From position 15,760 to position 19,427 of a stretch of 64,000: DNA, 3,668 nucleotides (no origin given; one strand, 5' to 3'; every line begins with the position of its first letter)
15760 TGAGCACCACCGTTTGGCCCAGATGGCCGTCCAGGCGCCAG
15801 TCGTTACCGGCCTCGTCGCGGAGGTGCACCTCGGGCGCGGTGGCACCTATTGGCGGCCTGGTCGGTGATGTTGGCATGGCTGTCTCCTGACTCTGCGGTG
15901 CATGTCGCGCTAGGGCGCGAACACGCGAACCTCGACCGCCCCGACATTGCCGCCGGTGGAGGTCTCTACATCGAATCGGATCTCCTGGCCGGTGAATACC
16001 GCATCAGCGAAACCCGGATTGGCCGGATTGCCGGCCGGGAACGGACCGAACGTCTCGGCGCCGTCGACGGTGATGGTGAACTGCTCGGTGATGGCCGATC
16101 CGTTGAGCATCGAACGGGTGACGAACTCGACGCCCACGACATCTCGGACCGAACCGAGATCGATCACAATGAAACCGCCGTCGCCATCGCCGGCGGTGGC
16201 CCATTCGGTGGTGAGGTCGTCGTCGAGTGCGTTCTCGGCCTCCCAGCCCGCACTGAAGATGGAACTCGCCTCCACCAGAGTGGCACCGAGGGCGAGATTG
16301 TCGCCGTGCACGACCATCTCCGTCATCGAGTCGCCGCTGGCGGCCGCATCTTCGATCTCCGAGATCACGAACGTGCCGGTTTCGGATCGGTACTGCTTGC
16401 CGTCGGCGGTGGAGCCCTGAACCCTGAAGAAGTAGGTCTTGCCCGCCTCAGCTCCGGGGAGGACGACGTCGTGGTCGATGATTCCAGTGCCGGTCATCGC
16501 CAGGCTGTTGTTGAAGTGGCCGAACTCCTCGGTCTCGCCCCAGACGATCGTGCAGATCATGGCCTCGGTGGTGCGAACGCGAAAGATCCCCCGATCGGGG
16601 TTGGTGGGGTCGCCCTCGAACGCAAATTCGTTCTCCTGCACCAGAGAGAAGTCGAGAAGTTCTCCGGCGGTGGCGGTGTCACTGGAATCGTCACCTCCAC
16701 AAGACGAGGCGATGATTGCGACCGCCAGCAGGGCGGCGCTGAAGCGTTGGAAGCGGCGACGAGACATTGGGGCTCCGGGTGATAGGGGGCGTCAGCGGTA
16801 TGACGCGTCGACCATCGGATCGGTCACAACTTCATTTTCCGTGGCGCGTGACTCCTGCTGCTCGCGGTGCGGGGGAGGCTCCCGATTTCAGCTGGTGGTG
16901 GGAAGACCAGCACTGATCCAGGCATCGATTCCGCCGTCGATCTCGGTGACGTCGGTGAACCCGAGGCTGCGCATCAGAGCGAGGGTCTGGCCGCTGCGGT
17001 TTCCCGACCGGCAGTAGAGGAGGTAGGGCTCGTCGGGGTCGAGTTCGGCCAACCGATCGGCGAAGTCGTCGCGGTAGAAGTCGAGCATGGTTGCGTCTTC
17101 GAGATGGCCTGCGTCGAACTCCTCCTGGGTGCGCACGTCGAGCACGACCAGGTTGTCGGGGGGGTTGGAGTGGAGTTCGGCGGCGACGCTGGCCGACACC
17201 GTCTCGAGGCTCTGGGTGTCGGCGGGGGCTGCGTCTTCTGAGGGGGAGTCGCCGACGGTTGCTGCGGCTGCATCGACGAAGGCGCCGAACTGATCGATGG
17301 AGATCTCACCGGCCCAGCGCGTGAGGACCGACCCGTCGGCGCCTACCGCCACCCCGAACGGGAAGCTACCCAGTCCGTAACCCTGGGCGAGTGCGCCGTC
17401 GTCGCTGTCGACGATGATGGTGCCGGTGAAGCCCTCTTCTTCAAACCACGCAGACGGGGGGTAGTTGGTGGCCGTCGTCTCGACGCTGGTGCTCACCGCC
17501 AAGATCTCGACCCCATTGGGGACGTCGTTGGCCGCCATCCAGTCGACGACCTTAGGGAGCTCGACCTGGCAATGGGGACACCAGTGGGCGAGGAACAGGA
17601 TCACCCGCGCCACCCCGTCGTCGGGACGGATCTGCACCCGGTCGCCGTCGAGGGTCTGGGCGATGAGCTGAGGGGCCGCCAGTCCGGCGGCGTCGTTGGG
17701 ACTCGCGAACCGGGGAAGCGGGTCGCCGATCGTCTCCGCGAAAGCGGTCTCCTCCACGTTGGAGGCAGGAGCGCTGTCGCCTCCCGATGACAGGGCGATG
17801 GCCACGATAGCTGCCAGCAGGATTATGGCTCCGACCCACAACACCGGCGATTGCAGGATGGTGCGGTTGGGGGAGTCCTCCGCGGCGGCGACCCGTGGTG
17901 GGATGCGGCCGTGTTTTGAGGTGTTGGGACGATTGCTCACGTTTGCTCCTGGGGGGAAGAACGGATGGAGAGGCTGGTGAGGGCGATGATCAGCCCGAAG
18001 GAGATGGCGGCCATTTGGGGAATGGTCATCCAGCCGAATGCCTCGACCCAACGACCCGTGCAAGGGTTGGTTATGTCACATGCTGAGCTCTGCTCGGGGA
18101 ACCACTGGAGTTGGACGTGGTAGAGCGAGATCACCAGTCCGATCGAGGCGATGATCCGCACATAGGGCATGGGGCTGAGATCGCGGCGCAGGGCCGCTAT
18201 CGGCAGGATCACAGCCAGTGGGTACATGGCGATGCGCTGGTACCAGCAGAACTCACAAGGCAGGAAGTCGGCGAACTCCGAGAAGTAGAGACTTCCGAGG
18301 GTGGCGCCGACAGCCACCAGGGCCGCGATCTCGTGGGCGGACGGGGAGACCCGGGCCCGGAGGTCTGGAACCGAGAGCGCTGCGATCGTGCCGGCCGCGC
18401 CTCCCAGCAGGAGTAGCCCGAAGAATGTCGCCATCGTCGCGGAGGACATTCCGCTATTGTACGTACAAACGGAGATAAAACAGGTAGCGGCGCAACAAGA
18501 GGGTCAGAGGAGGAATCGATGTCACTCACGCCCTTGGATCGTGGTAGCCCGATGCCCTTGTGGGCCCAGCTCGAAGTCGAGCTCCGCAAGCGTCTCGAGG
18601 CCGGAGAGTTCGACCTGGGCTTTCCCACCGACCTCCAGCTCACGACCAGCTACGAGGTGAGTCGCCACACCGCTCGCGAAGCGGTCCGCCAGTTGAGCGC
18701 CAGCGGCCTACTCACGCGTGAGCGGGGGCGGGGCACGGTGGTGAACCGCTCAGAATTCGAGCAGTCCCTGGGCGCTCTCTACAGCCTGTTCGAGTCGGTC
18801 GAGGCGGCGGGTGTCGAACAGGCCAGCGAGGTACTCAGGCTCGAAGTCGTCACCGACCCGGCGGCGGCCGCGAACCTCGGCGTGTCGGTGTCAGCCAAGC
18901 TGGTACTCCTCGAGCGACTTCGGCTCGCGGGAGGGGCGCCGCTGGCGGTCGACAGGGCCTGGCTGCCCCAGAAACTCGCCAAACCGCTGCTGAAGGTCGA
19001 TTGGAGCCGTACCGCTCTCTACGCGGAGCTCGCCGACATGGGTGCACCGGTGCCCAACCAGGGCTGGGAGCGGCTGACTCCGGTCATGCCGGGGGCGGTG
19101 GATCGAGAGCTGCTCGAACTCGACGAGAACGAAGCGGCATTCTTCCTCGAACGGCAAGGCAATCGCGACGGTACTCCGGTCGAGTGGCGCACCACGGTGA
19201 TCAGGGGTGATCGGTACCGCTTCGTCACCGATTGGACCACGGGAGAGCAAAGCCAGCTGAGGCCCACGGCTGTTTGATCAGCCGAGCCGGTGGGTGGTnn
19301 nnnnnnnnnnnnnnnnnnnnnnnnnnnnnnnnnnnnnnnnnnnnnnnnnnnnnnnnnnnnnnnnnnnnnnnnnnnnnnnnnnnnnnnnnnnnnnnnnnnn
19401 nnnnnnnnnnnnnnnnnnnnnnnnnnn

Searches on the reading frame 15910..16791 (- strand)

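Call 43: search_protein_families(library=pfam, proteins=[window:15910-16791:-], max_evalue=0.00001)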
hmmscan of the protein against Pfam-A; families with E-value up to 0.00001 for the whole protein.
window:15910-16791:- (293 aa): 1 family
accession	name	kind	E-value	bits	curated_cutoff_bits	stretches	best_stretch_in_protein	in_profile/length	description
PF00754.31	F5_F8_type_C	-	4.4e-09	37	28.2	1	174-277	3-114/127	F5/8 type C domain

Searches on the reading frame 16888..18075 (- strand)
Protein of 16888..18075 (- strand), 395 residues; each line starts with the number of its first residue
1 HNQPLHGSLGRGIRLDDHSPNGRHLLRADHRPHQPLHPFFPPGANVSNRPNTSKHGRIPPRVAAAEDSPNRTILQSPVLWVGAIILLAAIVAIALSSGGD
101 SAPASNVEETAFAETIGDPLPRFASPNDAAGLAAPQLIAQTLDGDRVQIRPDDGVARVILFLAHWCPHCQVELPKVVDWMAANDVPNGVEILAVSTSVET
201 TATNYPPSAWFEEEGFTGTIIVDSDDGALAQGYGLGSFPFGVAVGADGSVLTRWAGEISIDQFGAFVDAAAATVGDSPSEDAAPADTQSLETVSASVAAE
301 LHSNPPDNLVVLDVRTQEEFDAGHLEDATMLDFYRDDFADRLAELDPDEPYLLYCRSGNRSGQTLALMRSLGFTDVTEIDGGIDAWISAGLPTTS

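Call 43: search_protein_families(library=pfam, proteins=[window:16888-18075:-], max_evalue=0.00001)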
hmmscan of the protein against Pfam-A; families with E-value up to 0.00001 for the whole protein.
window:16888-18075:- (395 aa): 3 families
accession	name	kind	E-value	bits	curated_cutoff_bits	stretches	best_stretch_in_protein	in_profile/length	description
PF00581.25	Rhodanese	-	2.4e-17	63.6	22.2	1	300-388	4-101/102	Rhodanese-like domain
PF00578.27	AhpC-TSA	-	5.7e-08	33.2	26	1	131-236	2-101/124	AhpC/TSA family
PF08534.16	Redoxin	-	5e-06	26.8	26.6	1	131-252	3-130/148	Redoxin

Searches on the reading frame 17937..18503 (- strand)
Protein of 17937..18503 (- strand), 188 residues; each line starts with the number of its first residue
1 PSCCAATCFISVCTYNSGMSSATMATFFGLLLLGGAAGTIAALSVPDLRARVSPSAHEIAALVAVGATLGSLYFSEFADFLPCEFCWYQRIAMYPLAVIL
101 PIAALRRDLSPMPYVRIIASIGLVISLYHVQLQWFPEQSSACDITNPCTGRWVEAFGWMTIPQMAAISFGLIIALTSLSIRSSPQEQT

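Call 43: search_protein_families(library=pfam, proteins=[window:17937-18503:-], max_evalue=0.00001)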
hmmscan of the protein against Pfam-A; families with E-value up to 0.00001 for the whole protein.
window:17937-18503:- (188 aa): 1 family
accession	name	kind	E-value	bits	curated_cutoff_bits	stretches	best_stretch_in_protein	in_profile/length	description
PF02600.21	DsbB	-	4e-15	56.9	22.1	1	59-174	7-143/148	Disulfide bond formation protein DsbB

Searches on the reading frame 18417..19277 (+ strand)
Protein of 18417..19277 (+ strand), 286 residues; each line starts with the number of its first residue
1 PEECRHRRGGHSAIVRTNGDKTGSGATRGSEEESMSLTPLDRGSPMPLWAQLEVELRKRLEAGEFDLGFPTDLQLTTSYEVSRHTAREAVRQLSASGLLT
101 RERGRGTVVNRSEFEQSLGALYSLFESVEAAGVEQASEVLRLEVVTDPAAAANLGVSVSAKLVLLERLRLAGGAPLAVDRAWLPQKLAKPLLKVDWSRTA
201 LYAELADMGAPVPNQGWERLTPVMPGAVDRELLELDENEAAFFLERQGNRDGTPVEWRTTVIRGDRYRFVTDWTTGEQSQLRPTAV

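Call 43: search_protein_families(library=pfam, proteins=[window:18417-19277:+], max_evalue=0.00001)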
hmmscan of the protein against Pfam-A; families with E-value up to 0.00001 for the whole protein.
window:18417-19277:+ (286 aa): 2 families
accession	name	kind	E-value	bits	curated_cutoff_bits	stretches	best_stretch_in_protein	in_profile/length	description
PF07702.18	UTRA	-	1.9e-23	83.2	23.8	1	131-268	2-141/141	UTRA domain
PF00392.27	GntR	-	6.8e-11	42.1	27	1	51-109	4-64/64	Bacterial regulatory proteins, gntR family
